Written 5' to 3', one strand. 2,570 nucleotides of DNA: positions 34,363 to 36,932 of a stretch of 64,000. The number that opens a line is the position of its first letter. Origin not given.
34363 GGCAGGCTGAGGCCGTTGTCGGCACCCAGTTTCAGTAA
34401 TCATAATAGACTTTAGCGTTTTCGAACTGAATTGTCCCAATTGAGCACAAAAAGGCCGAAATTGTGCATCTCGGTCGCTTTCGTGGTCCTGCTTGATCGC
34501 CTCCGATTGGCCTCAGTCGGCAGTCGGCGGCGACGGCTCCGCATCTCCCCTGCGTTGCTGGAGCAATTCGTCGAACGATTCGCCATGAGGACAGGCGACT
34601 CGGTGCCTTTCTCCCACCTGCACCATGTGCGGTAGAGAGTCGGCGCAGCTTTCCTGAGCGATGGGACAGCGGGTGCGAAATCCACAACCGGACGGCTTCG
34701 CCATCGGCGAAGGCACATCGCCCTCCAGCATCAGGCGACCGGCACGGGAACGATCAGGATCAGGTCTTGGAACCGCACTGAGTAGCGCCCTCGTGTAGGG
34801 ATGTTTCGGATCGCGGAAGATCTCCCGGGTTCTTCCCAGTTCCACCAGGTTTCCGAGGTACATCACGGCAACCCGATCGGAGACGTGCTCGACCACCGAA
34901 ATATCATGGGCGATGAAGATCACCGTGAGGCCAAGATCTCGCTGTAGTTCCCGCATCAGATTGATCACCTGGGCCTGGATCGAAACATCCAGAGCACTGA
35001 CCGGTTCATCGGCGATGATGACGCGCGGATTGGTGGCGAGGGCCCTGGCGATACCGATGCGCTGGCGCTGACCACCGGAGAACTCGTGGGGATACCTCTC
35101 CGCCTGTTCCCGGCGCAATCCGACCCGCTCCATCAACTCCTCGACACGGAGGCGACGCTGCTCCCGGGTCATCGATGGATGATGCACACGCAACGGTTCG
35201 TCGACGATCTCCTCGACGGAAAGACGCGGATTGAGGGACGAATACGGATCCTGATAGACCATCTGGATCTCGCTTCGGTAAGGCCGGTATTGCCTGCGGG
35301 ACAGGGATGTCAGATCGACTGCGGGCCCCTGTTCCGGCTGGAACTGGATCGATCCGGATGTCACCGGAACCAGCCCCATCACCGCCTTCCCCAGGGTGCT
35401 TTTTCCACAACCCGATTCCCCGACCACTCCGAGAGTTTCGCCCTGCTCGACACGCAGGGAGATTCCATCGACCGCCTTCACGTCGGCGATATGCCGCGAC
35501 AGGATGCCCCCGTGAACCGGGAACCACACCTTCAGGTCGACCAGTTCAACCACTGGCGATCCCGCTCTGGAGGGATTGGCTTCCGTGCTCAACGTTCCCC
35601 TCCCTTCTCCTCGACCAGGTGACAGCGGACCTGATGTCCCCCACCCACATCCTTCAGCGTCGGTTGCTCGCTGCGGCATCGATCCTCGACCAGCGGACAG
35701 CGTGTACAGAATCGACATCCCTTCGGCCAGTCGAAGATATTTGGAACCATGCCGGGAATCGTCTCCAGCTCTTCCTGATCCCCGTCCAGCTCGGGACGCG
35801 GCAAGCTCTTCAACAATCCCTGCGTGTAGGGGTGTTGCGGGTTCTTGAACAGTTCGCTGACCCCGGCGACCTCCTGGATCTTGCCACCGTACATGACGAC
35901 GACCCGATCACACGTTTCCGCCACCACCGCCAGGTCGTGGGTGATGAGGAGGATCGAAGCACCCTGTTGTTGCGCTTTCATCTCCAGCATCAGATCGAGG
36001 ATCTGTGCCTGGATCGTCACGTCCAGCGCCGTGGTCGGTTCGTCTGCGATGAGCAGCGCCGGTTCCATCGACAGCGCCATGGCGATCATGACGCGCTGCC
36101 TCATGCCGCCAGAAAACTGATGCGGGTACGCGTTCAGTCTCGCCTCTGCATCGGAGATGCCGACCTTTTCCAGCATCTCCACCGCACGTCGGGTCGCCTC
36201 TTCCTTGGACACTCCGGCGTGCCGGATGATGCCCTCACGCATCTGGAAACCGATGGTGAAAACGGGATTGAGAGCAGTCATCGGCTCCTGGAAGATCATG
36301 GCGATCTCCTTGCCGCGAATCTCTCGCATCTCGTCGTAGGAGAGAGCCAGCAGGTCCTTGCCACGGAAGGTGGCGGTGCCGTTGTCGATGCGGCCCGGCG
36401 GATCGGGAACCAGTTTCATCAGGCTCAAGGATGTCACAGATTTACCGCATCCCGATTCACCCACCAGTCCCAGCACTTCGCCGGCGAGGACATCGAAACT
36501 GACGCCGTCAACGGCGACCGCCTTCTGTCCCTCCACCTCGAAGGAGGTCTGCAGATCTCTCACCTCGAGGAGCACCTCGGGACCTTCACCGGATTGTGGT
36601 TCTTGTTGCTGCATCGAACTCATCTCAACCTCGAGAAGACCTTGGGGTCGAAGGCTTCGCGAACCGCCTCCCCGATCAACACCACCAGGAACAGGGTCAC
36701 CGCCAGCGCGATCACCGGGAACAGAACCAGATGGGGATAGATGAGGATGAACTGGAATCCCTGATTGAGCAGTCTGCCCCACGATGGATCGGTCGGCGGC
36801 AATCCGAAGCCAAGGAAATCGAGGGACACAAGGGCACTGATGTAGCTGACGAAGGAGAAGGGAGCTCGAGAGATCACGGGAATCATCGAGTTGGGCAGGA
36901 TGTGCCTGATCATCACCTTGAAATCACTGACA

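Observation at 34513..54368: Four family-5 SBP/permease importer loci in 20 kb with only one ATPase pair; permeases carry large periplasmic insertions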

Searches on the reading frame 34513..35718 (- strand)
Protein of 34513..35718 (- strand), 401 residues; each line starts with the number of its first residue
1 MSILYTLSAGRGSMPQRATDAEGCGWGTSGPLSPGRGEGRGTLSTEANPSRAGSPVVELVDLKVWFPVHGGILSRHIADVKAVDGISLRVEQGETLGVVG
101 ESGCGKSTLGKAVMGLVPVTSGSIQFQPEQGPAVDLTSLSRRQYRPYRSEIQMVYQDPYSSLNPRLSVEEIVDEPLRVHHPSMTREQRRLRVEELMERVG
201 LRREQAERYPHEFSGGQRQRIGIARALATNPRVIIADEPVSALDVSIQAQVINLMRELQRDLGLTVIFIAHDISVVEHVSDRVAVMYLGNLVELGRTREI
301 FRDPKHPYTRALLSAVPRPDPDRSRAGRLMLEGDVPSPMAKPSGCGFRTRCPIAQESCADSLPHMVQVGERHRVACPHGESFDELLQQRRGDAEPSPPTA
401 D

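Call 3: search_protein_families(library=pfam, proteins=[window:34513-35718:-])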
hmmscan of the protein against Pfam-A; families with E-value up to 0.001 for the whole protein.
window:34513-35718:- (401 aa): 4 families
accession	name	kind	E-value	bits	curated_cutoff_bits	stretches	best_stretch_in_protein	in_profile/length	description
PF00005.33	ABC_tran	-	6.6e-33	114.6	25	1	84-240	2-136/137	ABC transporter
PF08352.17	oligo_HPY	-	2.1e-20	73.3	27.1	1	292-358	1-65/65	Oligopeptide/dipeptide transporter, C-terminal region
PF13304.12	AAA_21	-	1.9e-06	28.6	27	1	204-276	229-303/304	AAA domain, putative AbiEii toxin, Type IV TA system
PF02463.25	SMC_N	-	7.6e-05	22.7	40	1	96-285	27-211/220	RecF/RecN/SMC N terminal domain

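Call 62: search_protein_families(library=ncbifam, proteins=[window:34513-35592:-], max_evalue=1e-10)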
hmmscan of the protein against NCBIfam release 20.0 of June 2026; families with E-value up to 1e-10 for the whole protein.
window:34513-35592:- (359 aa): 175 families (the best 25 are shown)
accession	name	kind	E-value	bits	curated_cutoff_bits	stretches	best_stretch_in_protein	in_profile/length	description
NF011659.0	PRK15079.1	equivalog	2.4e-130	434.1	540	1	14-336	11-330/334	murein tripeptide/oligopeptide ABC transporter ATP binding protein OppF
NF008453.0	PRK11308.1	subfamily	8e-119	396.8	408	1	10-339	8-328/334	dipeptide ABC transporter ATP-binding protein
NF043071.1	DppF_dipep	equivalog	2.2e-105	352.7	660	1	11-334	10-324/331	dipeptide ABC transporter ATP-binding subunit DppF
NF007613.0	PRK10261.1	equivalog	3.6e-102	342.8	1077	1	9-299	308-592/623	glutathione ABC transporter ATP-binding protein GsiA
NF043078.1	MMSYN1_0168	equivalog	1.9e-92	310.9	800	2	146-284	469-607/649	oligopeptide ABC transporter ATP-binding protein OppF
NF011713.0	PRK15134.1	equivalog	1.6e-86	291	834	2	11-199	272-454/529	microcin C ABC transporter ATP-binding protein YejF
NF008246.0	PRK11022.1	equivalog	3e-75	253.3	541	1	36-334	18-314/326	dipeptide ABC transporter ATP-binding protein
TIGR02769.1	nickel_nikE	equivalog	2.1e-73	247.1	332.55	1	34-283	20-262/265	nickel import ATP-binding protein NikE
NF007010.1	PRK09473.1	subfamily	3e-72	243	575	1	36-334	16-311/318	oligopeptide ABC transporter ATP-binding protein OppD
NF043079.1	MMSYN1_0167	equivalog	6.4e-70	236.5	740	1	108-330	307-528/561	oligopeptide ABC transporter ATP-binding protein OppD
NF007739.0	PRK10419.1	subfamily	2.5e-68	230.5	354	1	29-284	17-264/268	nickel ABC transporter ATP-binding protein NikE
NF011692.0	PRK15112.1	equivalog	3.8e-60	203.8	452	1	17-272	8-252/269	putrescine export ABC transporter ATP-binding protein SapF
NF047578.1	opine_ATP_CntD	equivalog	3.3e-55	187.2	380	1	38-273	17-252/266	staphylopine uptake ABC transporter ATP-binding protein CntD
NF047576.1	opine_ATP_CntF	equivalog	4.9e-55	186.6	385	1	38-273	17-252/264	staphylopine uptake ABC transporter ATP-binding protein CntF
TIGR02770.1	nickel_nikD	equivalog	8.3e-54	182.4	318.7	1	41-273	2-228/230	nickel import ATP-binding protein NikD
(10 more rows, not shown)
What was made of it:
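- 34513..35592 (-): OppF-type ATPase (359 aa); start TTG overlaps the OppD stop (TTGA). Best NCBIfam family is OppF at 434 bits, below the 540-bit cutoff (call 62).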

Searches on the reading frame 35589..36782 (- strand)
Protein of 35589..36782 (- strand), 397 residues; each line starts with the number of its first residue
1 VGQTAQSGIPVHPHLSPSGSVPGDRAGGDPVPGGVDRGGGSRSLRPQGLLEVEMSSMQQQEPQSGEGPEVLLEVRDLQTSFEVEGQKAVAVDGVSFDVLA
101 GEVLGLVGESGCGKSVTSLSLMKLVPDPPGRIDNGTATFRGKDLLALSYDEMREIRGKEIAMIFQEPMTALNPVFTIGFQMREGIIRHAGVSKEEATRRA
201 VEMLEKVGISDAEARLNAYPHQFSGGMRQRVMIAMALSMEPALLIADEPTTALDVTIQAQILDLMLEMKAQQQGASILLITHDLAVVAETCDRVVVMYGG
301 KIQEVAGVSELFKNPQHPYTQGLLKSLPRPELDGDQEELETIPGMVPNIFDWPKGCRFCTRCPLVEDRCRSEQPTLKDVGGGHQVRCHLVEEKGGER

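Call 3: search_protein_families(library=pfam, proteins=[window:35589-36782:-])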
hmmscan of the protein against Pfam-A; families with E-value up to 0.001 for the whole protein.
window:35589-36782:- (397 aa): 3 families
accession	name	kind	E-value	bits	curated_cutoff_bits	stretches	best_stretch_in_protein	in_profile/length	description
PF00005.33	ABC_tran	-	9.6e-29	101.2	25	1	92-251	2-137/137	ABC transporter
PF08352.17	oligo_HPY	-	1.6e-18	67.2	27.1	1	304-369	2-65/65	Oligopeptide/dipeptide transporter, C-terminal region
PF13304.12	AAA_21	-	2.2e-06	28.4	27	1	212-287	227-303/304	AAA domain, putative AbiEii toxin, Type IV TA system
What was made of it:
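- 35589..36623 (-): OppD-type ATPase (344 aa); start ATG overlaps the C-permease stop (ATGA). ABC_tran + oligo_HPY (call 3).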

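Call 31: find_related_loci(query=window:35589-36623:-, collection=genome_contigs, flank=10000)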
Query window:35589-36623:- (344 aa) in genome_contigs; peptide patterns used: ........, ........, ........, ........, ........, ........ (x = any residue, [..] = any of these).
600 stretches matched a pattern (row limit reached: there are more); 598 encode a relative of the query (tblastn E <= 1e-3); the best 80 are kept; 80 distinct loci.
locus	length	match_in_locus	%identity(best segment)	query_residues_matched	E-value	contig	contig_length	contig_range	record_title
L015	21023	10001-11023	80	4-343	0e+0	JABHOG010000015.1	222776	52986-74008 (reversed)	MAG: Planctomycetota bacterium isolate SI037S4_bin26 k141_102398, whole genome shotgun sequence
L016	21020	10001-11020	78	3-342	0e+0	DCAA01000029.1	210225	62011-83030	MAG TPA_asm: Planctomycetes bacterium UBA1146 UBA1146_contig_2859, whole genome shotgun sequence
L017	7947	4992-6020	70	8-340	1e-159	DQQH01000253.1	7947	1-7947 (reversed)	MAG TPA_asm: Planctomycetota bacterium isolate SZUA-1234 k95_1354258, whole genome shotgun sequence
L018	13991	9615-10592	69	11-338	6e-147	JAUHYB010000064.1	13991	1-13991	MAG: bacterium isolate 3_bin.35 NODE_5101_length_13991_cov_2.995167, whole genome shotgun sequence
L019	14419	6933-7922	65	9-338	6e-146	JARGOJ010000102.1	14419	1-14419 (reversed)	MAG: Planctomycetota bacterium isolate bin_em_oilr2.004 NODE_2155_length_14419_cov_4.152813, whole genome shotgun sequen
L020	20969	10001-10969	66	16-338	1e-143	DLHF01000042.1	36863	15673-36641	MAG TPA_asm: Ignavibacteria bacterium UBA7675 UBA7675_contig_5058, whole genome shotgun sequence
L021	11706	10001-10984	65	16-342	3e-143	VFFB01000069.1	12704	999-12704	MAG: Candidatus Kapaibacterium sp. isolate ZLKRG46 NODE_5110_length_12704_cov_4.141926, whole genome shotgun sequence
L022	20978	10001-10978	65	18-342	4e-142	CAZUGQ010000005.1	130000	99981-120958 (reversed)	MAG TPA_asm: uncultured Hyphomicrobiales bacterium isolate SRP290908_co2_105 genome assembly, contig: NODE_122_length_13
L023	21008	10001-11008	64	5-337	6e-142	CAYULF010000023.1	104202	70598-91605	MAG TPA_asm: uncultured Hyphomicrobiales bacterium isolate SRP334346_co1_107 genome assembly, contig: NODE_275_length_10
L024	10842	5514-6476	66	18-339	9e-142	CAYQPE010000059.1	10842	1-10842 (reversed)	MAG TPA_asm: uncultured bacterium isolate SRP260945_co1_445 genome assembly, contig: NODE_10558_length_10842_cov_10.2554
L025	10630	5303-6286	64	16-342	7e-141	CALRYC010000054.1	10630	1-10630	MAG: Chitinophaga pinensis isolate JJ-MA1B5-281-8-m1-bin330 genome assembly, contig: JJ-MA1B5-281-C939, whole genome sho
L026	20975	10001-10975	66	15-338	2e-140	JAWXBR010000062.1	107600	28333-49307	MAG: bacterium isolate MP6IB1.81 k99_1686544, whole genome shotgun sequence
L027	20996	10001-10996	63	11-343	5e-140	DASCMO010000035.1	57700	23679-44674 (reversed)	MAG TPA_asm: Planctomycetota bacterium isolate Fu_MAG_107 c_000000315643, whole genome shotgun sequence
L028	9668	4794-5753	67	18-338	9e-140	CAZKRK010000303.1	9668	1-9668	MAG TPA_asm: uncultured Victivallales bacterium isolate binchicken_co97_363 genome assembly, contig: NODE_27123_length_9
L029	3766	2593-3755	63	15-342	4e-143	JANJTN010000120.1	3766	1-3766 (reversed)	MAG: bacterium isolate RX1_metabat.bin.9 RX1_k141_298967, whole genome shotgun sequence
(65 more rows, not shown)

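Call 62: search_protein_families(library=ncbifam, proteins=[window:35589-36623:-], max_evalue=1e-10)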
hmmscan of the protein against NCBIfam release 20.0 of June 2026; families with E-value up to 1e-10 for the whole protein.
window:35589-36623:- (344 aa): 165 families (the best 25 are shown)
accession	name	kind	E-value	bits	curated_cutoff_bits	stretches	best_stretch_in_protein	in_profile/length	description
NF008246.0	PRK11022.1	equivalog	3.9e-115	384.4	541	1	18-341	3-321/326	dipeptide ABC transporter ATP-binding protein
NF007010.1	PRK09473.1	subfamily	4.7e-108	360.7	575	1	18-338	1-315/318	oligopeptide ABC transporter ATP-binding protein OppD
NF043079.1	MMSYN1_0167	equivalog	1.9e-96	324.1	740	1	97-340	298-538/561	oligopeptide ABC transporter ATP-binding protein OppD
NF007613.0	PRK10261.1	equivalog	8.3e-89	298.6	1077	1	18-276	12-274/623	glutathione ABC transporter ATP-binding protein GsiA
NF011713.0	PRK15134.1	equivalog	8.8e-88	295.2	834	1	17-277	4-263/529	microcin C ABC transporter ATP-binding protein YejF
NF008453.0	PRK11308.1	subfamily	1.6e-81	274.2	408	1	16-340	10-329/334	dipeptide ABC transporter ATP-binding protein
NF011659.0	PRK15079.1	equivalog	5e-81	272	540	1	15-338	8-332/334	murein tripeptide/oligopeptide ABC transporter ATP binding protein OppF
TIGR02770.1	nickel_nikD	equivalog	1.2e-76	257.1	318.7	1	38-272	2-227/230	nickel import ATP-binding protein NikD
NF047576.1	opine_ATP_CntF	equivalog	2.7e-73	246.5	385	1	18-273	2-252/264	staphylopine uptake ABC transporter ATP-binding protein CntF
NF047578.1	opine_ATP_CntD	equivalog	1.2e-72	244.4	380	1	18-273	2-252/266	staphylopine uptake ABC transporter ATP-binding protein CntD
NF043071.1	DppF_dipep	equivalog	7e-70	236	660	1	26-339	21-329/331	dipeptide ABC transporter ATP-binding subunit DppF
NF011674.0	PRK15093.1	equivalog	5.5e-68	229.5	627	1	18-336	3-323/330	putrescine export ABC transporter ATP-binding protein SapD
NF043078.1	MMSYN1_0168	equivalog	3.4e-60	204.4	800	2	149-284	475-607/649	oligopeptide ABC transporter ATP-binding protein OppF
TIGR02769.1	nickel_nikE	equivalog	7.2e-50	169.9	332.55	1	28-273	17-252/265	nickel import ATP-binding protein NikE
NF007739.0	PRK10419.1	subfamily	2e-48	165.3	354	1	26-259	16-240/268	nickel ABC transporter ATP-binding protein NikE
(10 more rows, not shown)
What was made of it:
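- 35589..36623 (-): Best NCBIfam family is DppD at 384 bits, below the 541-bit cutoff (call 62).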
